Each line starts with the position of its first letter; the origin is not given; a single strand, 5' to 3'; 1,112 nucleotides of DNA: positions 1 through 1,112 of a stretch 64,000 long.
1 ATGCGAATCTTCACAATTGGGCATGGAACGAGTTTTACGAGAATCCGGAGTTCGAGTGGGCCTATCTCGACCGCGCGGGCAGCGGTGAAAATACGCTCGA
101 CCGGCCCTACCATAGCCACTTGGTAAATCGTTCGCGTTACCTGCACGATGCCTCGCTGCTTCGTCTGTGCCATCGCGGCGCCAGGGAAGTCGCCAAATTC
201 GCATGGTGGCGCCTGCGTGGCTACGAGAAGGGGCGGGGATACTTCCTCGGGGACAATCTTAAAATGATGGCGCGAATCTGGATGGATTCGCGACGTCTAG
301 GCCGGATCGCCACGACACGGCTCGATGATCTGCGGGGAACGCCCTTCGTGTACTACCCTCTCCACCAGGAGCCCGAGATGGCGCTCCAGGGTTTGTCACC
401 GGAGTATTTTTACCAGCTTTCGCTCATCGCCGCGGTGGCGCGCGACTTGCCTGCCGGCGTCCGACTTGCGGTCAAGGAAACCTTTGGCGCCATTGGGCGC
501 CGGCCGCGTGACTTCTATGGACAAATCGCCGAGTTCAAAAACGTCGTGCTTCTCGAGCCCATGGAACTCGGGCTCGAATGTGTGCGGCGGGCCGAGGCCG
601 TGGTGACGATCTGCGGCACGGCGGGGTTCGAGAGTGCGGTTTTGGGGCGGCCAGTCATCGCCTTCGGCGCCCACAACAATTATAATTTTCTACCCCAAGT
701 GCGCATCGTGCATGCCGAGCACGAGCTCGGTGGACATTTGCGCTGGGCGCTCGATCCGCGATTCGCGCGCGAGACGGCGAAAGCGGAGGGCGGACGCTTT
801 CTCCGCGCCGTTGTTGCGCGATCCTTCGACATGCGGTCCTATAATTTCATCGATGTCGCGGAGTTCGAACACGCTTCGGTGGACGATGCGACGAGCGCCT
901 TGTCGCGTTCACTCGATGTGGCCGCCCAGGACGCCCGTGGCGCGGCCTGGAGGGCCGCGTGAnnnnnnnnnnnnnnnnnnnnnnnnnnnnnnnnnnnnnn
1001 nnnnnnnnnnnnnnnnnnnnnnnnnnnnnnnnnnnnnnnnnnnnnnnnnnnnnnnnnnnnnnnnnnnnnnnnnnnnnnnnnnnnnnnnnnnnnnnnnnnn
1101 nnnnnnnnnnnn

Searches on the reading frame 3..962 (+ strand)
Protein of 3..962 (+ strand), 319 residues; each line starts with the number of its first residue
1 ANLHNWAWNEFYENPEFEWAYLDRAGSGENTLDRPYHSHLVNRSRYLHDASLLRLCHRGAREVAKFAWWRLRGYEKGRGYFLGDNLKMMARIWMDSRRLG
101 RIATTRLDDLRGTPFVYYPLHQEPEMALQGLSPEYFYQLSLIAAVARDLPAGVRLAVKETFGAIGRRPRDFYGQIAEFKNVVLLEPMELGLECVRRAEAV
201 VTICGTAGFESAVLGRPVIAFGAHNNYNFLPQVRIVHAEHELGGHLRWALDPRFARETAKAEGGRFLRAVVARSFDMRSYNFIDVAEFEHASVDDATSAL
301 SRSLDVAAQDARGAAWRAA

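Call 3: search_protein_families(library=pfam, proteins=[window:3-962:+], max_evalue=1)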
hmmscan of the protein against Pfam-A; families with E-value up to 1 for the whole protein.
window:3-962:+ (319 aa): 2 families
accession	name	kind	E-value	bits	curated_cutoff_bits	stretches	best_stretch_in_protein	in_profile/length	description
PF05159.20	Capsule_synth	-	0.0077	16.2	20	1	110-223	142-263/310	Capsule polysaccharide biosynthesis protein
PF02684.21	LpxB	-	0.27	10.5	22.6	1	179-219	244-284/374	Lipid-A-disaccharide synthetase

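Call 4: search_protein_families(library=ncbifam, proteins=[window:3-962:+], max_evalue=1)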
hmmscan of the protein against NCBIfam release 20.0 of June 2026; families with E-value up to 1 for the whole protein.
window:3-962:+ (319 aa): 0 families

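Call 48: find_homologous_proteins(query=window:3-959:+, max_evalue=1e-10)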
Query window:3-959:+ (319 aa): 363 proteins with E <= 1e-10 among 6784 candidates; the best 120 are listed.
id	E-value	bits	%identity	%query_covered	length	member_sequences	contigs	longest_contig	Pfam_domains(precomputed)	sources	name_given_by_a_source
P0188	4.4e-213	725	99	100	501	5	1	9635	-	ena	-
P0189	3.4e-169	580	84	95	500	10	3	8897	-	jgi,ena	-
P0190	3.4e-165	567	82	95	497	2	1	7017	-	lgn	-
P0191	2.6e-157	541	77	95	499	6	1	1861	-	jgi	jgi:hypothetical protein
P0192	6.8e-156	537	77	99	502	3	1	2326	-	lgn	-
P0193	1.3e-149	516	74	95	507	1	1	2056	-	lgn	-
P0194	6.7e-143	494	72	95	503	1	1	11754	-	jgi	jgi:hypothetical protein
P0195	1.4e-131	457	66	96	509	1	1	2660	-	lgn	-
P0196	1.9e-129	450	67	96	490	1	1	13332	-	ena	-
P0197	1.7e-123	430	64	96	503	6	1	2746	-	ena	-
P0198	7.7e-123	428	62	97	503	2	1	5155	-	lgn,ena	-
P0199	1.0e-118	415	58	98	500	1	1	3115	-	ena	-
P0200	7.7e-109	382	58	97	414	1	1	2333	PF05159.21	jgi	jgi:hypothetical protein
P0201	4.4e-108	380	56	98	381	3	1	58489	PF05159.21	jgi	-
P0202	1.8e-107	378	58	98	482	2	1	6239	PF05159.21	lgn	-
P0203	2.1e-107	377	56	95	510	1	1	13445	PF05159.21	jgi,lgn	jgi:hypothetical protein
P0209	1.2e-105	372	56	97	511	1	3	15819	PF05159.21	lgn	-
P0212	2.3e-104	367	56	95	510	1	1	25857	PF05159.21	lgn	-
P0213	8.7e-104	365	55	97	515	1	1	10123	PF05159.21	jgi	jgi:hypothetical protein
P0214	1.3e-103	365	58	95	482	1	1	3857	PF05159.21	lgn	-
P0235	2.9e-99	351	56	95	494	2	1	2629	PF05159.21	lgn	-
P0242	1.4e-97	345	55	96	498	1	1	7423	PF05159.21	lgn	-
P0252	3.8e-96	340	55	95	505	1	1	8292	PF05159.21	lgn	-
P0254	9.5e-96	339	53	98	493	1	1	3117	PF05159.21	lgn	-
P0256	1.2e-95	339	52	99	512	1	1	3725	PF05159.21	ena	-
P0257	1.3e-95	339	52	95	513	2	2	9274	PF05159.21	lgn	-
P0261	3.8e-95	337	53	96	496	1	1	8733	PF05159.21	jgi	-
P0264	4.7e-95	337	52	95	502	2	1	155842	PF05159.21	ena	-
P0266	8.2e-95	336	53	94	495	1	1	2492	PF05159.21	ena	-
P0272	1.1e-93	332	49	98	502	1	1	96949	PF05159.21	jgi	jgi:hypothetical protein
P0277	3.5e-93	331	52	98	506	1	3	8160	PF05159.21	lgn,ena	-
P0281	2.1e-92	328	52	95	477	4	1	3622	PF05159.21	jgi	jgi:hypothetical protein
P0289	2.4e-91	325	51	95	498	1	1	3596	PF05159.21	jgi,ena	-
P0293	1.2e-90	322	50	95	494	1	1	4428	PF05159.21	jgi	jgi:hypothetical protein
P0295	2.4e-90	321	52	99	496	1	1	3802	PF05159.21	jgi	jgi:hypothetical protein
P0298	7.3e-90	320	52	96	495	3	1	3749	PF05159.21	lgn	-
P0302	2.3e-89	318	51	98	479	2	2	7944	PF05159.21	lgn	-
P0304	3.8e-89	317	53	95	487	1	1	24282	PF05159.21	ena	-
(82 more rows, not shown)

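Call 59: search_solved_structures(query=A2, max_evalue=1, show_alignments=3)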
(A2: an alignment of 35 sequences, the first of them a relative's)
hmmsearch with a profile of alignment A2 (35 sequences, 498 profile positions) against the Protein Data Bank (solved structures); distinct sequences matched with E-value up to 1: 1.
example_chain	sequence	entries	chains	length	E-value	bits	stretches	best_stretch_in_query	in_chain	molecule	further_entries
6mgd_A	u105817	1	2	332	0.95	11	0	370-402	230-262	Capsular polysaccharide export system protein KpsC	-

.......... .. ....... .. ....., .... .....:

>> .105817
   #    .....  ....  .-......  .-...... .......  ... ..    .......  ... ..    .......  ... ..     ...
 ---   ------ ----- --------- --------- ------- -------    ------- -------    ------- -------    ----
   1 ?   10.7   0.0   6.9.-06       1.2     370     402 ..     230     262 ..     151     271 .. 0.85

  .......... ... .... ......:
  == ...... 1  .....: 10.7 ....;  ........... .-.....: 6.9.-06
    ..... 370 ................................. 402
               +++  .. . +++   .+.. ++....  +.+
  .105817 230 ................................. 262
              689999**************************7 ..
